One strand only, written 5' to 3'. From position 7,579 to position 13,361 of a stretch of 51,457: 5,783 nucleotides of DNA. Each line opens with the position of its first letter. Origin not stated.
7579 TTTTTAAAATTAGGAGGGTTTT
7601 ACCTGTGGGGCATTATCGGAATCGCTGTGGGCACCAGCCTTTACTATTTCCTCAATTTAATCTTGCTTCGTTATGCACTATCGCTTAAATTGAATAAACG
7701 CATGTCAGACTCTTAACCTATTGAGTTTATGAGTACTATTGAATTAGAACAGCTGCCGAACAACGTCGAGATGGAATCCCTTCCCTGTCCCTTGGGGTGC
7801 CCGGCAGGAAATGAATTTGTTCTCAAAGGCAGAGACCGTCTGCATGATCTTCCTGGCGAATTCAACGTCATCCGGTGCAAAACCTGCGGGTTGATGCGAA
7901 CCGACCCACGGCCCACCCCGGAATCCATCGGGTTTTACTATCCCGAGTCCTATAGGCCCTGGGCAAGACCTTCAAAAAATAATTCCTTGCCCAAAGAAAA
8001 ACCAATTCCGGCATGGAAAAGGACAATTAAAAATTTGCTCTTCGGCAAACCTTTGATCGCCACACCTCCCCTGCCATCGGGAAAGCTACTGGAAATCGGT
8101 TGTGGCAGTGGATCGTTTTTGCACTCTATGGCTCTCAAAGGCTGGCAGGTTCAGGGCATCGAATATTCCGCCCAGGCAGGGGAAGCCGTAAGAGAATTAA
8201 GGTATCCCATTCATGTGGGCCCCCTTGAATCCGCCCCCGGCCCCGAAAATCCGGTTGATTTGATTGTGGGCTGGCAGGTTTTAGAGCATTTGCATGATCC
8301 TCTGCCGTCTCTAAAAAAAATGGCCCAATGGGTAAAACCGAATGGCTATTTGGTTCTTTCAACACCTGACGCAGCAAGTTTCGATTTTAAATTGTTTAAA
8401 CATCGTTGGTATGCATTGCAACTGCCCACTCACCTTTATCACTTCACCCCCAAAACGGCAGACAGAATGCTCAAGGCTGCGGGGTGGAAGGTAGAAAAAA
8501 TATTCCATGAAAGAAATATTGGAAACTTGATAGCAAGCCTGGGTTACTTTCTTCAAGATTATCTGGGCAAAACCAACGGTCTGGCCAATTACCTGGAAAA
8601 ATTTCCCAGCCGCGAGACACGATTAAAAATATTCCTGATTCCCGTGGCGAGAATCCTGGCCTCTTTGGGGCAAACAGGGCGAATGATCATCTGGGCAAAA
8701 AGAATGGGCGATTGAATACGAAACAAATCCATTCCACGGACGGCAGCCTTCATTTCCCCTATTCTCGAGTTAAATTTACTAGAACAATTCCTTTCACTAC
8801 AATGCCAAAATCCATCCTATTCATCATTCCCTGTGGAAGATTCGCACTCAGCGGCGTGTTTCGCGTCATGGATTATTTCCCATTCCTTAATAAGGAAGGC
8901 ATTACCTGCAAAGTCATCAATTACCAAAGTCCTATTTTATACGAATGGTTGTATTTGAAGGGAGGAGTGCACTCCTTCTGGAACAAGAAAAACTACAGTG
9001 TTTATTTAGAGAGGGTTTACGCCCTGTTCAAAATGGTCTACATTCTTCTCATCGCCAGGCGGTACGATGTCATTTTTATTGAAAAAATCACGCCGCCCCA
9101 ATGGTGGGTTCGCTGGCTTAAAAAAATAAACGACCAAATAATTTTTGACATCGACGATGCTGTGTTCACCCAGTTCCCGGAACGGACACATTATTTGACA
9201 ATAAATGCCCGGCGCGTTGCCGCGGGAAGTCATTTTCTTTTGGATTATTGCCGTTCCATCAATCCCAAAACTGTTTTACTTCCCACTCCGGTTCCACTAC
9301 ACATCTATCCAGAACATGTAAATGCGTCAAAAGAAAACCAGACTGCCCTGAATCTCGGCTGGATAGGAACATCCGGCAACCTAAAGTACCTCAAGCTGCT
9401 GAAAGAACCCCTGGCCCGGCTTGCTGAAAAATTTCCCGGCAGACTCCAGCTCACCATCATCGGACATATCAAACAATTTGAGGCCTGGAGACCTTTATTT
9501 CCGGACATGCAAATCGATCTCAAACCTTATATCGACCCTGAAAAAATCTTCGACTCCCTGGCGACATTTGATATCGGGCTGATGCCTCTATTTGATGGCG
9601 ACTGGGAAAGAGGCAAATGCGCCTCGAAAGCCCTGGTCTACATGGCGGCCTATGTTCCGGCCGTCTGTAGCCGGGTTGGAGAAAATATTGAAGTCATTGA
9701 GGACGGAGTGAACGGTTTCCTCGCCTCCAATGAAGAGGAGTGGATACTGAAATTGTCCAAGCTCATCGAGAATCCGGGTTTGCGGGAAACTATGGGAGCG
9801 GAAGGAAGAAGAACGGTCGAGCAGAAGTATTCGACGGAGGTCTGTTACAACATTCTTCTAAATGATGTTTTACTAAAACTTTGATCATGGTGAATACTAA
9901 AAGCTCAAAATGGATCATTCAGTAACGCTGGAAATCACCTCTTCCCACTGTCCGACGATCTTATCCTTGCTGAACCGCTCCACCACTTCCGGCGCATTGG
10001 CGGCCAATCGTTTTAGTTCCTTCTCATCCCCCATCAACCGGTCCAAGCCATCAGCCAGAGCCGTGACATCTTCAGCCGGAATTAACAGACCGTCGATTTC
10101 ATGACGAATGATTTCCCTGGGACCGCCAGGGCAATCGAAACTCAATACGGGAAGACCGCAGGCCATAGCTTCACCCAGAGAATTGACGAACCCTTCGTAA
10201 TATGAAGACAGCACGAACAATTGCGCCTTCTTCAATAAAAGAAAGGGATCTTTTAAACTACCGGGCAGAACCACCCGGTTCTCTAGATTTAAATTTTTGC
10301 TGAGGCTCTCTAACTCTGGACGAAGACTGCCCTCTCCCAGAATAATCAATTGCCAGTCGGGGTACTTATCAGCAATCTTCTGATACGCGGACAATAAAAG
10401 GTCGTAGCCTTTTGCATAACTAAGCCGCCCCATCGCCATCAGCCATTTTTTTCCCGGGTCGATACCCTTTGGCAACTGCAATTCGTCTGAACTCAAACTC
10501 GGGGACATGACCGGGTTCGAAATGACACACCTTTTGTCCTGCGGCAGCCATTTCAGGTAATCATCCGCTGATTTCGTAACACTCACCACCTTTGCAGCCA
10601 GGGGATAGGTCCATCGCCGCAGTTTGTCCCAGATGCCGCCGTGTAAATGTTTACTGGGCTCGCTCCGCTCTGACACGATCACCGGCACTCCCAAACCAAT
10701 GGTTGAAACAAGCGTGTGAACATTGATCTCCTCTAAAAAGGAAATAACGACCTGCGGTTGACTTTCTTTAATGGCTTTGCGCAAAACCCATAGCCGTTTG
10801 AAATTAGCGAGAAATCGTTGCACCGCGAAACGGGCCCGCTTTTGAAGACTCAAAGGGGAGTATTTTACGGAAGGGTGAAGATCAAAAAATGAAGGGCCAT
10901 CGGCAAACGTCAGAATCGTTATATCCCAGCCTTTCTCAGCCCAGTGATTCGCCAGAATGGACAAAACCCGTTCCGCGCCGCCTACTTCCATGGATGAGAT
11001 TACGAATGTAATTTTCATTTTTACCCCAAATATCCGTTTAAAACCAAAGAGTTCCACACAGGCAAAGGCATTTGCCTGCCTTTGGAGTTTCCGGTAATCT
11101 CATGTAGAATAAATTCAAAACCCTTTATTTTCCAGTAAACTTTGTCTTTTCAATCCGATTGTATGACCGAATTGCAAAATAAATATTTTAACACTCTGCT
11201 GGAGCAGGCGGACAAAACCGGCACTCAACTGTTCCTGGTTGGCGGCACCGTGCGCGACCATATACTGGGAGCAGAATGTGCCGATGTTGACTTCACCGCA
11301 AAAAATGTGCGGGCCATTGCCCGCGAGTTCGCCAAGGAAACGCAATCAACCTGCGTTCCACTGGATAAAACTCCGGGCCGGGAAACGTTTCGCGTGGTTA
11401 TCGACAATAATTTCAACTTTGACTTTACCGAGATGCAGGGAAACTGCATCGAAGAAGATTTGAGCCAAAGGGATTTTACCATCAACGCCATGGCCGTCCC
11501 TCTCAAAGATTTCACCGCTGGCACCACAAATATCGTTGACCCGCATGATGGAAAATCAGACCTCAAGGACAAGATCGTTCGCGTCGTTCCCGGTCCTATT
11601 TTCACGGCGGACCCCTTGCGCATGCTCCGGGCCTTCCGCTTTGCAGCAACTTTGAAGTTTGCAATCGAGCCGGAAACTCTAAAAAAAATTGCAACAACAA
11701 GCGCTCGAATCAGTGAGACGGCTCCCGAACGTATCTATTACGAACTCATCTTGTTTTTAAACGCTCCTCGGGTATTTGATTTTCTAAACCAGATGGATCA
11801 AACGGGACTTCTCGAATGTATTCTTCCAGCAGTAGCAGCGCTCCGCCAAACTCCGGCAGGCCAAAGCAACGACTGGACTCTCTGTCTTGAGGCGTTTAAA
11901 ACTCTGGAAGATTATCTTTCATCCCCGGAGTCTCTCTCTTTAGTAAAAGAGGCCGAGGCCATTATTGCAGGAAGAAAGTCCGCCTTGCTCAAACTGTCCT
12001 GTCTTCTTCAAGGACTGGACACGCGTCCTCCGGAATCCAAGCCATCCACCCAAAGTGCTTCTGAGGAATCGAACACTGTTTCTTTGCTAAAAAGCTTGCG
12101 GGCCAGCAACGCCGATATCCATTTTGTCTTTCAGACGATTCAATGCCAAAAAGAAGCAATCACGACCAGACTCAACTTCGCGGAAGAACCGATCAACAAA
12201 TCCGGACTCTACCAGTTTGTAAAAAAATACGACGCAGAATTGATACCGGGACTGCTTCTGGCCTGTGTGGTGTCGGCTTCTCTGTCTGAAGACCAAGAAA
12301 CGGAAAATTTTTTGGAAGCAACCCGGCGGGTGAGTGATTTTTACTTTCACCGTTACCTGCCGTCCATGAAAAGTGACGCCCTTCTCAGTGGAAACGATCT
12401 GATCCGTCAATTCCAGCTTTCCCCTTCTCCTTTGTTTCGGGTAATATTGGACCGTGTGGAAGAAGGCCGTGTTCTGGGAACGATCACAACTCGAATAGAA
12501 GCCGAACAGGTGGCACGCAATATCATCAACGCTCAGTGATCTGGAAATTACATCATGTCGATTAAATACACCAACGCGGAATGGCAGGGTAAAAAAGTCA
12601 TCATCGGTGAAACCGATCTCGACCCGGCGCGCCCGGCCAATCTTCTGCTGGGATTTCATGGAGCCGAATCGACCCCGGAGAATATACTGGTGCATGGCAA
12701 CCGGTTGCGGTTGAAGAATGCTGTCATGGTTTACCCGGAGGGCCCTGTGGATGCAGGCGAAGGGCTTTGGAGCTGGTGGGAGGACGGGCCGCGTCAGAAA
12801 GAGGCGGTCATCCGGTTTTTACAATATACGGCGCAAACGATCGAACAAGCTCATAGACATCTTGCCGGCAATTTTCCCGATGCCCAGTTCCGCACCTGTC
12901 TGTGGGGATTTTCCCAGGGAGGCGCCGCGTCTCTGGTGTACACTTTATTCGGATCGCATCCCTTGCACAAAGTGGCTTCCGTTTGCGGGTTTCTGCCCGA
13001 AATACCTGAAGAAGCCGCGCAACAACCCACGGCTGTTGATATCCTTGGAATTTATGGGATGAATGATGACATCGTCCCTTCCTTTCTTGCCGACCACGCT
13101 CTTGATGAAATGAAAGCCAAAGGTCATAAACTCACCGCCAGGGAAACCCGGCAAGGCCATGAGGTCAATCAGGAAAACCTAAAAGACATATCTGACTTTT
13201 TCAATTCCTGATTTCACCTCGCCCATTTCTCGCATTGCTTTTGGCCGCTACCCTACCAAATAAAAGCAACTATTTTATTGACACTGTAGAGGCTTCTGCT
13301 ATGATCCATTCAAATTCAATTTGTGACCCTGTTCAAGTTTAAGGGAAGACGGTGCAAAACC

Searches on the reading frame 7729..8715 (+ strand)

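Call 91: search_protein_families(library=pfam, proteins=[window:7729-8715:+], max_evalue=0.01)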
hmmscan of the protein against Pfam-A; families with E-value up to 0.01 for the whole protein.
window:7729-8715:+ (328 aa): 6 families
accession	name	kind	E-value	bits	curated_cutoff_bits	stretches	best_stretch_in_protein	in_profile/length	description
PF13489.12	Methyltransf_23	-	1.8e-26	93.3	27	1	112-257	18-163/164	Methyltransferase domain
PF08241.18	Methyltransf_11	-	6.4e-14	52.8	21.2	1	121-210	1-95/95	Methyltransferase domain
PF08242.18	Methyltransf_12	-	2.7e-12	47.7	30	1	121-208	1-98/98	Methyltransferase domain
PF13649.12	Methyltransf_25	-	8e-11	42.9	27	1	121-206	2-97/97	Methyltransferase domain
PF13847.12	Methyltransf_31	-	3.3e-09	37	27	1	119-216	6-116/145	Methyltransferase domain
PF08003.17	Methyltransf_9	-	0.0075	15.7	23.8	0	113-212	112-219/315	Protein of unknown function (DUF1698)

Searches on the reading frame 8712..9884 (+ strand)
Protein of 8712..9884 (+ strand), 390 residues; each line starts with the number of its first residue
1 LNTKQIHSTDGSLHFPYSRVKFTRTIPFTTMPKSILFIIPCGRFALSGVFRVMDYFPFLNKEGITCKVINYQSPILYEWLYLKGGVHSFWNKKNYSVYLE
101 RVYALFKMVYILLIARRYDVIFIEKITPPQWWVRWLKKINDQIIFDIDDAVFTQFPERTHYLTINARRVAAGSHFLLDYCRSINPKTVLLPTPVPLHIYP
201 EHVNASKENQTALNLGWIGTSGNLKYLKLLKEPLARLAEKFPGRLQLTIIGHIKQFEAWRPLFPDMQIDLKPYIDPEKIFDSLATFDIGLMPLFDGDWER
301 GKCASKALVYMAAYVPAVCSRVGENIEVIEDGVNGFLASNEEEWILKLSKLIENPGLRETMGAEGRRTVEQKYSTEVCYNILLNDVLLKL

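Call 91: search_protein_families(library=pfam, proteins=[window:8712-9884:+], max_evalue=0.01)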
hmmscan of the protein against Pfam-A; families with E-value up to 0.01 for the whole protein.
window:8712-9884:+ (390 aa): 3 families
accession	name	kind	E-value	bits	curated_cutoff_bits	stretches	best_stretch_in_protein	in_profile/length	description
PF13692.12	Glyco_trans_1_4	-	4.9e-12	46.7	27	1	215-354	4-142/142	Glycosyl transferases group 1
PF00534.26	Glycos_transf_1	-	1.5e-08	34.8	26.4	1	218-367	21-171/172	Glycosyl transferases group 1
PF13524.12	Glyco_trans_1_2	-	1.7e-06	28.5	25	1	237-376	9-136/144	Glycosyl transferase-like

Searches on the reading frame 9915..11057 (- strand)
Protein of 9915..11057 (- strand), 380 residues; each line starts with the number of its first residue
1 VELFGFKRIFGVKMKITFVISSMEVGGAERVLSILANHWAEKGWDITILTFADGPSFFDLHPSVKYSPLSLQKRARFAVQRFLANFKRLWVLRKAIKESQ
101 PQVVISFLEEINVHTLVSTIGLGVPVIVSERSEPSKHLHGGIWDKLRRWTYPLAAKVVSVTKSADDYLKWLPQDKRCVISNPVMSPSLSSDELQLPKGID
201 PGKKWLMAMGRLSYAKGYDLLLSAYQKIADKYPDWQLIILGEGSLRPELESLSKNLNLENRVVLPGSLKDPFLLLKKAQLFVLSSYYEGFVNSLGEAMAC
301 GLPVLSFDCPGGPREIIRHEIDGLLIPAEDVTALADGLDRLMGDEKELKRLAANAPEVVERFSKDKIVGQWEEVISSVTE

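Call 91: search_protein_families(library=pfam, proteins=[window:9915-11057:-], max_evalue=0.01)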
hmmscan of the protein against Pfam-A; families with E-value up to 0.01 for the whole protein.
window:9915-11057:- (380 aa): 6 families
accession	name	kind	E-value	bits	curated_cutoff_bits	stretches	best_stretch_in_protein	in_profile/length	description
PF00534.26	Glycos_transf_1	-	5.1e-40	137.2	26.4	1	196-357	8-171/172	Glycosyl transferases group 1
PF13692.12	Glyco_trans_1_4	-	8.2e-36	123.8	27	1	204-344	2-142/142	Glycosyl transferases group 1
PF13439.12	Glyco_transf_4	-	2.2e-14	54.3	28.5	1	25-183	1-166/170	Glycosyltransferase Family 4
PF13579.12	Glyco_trans_4_4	-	5.8e-12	46.7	29.7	1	26-181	1-157/158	Glycosyl transferase 4-like domain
PF20706.3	GT4-conflict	-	1.9e-06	27.6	26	1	161-305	158-309/385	Family 4 Glycosyltransferase in conflict systems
PF03033.26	Glyco_transf_28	-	0.0059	17.1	26.2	0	35-131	18-119/139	Glycosyltransferase family 28 N-terminal domain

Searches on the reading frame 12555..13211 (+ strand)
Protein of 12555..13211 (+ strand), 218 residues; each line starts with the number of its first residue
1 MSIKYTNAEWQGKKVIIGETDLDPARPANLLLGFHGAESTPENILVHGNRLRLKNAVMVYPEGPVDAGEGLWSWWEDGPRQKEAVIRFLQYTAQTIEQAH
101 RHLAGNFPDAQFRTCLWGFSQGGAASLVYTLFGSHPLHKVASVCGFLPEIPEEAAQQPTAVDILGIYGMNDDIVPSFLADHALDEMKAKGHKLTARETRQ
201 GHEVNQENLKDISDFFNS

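Call 8: search_protein_families(library=pfam, proteins=[window:12555-13211:+], max_evalue=0.001)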
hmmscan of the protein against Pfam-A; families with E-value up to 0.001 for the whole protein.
window:12555-13211:+ (218 aa): 2 families
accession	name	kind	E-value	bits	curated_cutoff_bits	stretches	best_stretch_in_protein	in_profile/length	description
PF02230.22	Abhydrolase_2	-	3.7e-14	53.5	23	1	27-217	13-214/217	Phospholipase/Carboxylesterase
PF03959.19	FSH1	-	1.5e-05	25.2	21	1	69-204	67-201/211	Serine hydrolase (FSH1)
